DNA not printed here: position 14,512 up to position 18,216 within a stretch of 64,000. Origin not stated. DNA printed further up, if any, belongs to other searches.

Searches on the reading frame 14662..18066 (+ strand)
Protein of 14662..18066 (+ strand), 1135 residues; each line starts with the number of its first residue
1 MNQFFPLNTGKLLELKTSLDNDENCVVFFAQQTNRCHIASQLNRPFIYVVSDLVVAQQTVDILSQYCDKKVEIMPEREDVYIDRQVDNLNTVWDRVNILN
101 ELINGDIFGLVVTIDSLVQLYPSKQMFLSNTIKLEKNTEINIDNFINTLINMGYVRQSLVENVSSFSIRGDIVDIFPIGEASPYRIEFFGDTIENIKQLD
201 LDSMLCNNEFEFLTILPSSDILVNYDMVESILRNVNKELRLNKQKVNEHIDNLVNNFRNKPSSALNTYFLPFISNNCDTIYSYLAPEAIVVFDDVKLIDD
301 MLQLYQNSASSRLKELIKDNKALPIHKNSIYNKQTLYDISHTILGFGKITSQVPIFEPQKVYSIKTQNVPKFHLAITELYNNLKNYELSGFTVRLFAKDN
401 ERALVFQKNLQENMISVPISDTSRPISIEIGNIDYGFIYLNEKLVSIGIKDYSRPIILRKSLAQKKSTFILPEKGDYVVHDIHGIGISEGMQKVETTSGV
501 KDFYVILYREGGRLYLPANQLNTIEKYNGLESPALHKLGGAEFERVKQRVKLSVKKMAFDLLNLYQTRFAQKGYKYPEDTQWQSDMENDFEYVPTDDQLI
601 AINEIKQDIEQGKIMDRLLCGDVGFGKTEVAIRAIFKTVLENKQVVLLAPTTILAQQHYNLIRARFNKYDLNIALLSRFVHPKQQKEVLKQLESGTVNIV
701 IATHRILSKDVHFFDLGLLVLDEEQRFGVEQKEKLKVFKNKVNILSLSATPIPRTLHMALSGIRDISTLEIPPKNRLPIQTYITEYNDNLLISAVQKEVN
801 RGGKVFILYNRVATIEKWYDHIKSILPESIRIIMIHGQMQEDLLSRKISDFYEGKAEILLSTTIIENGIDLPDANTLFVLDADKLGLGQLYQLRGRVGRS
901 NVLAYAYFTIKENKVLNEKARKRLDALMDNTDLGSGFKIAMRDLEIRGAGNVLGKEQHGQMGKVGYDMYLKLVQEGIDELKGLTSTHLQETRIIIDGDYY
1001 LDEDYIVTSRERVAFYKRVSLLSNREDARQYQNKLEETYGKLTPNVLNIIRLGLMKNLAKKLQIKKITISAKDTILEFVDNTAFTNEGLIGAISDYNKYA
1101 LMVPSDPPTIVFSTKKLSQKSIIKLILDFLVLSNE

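Call 12: search_protein_families(library=pfam, proteins=[window:14662-18066:+], max_evalue=0.001)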
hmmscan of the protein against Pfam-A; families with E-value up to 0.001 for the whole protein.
window:14662-18066:+ (1135 aa): 8 families
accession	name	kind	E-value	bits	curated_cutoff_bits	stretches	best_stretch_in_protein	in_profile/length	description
PF00270.35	DEAD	-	4.4e-25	88.8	26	1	595-757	1-165/167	DEAD/DEAH box helicase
PF00271.37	Helicase_C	-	1.5e-22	80.4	23.5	1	794-900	9-109/110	Helicase conserved C-terminal domain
PF17757.6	UvrB_inter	-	2.2e-22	79.4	22.9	1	132-219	1-89/91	UvrB interaction domain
PF03461.20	TRCF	-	2.5e-16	60.2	25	1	997-1083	3-89/95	TRCF domain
PF02559.22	CarD_TRCF_RID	-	9e-15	54.9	23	1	474-527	3-56/57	CarD-like/TRCF RID domain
PF04851.21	ResIII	-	3.1e-11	43.9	22.5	1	593-751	3-162/164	Type III restriction enzyme, res subunit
PF00176.29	SNF2-rel_dom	-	1.4e-08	34.7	24.9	1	613-757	16-169/290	SNF2-related domain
PF22590.2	Cas3-like_C_2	-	7.2e-06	26.7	27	1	802-900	2-104/106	CRISPR-associated nuclease/helicase Cas3, C-terminal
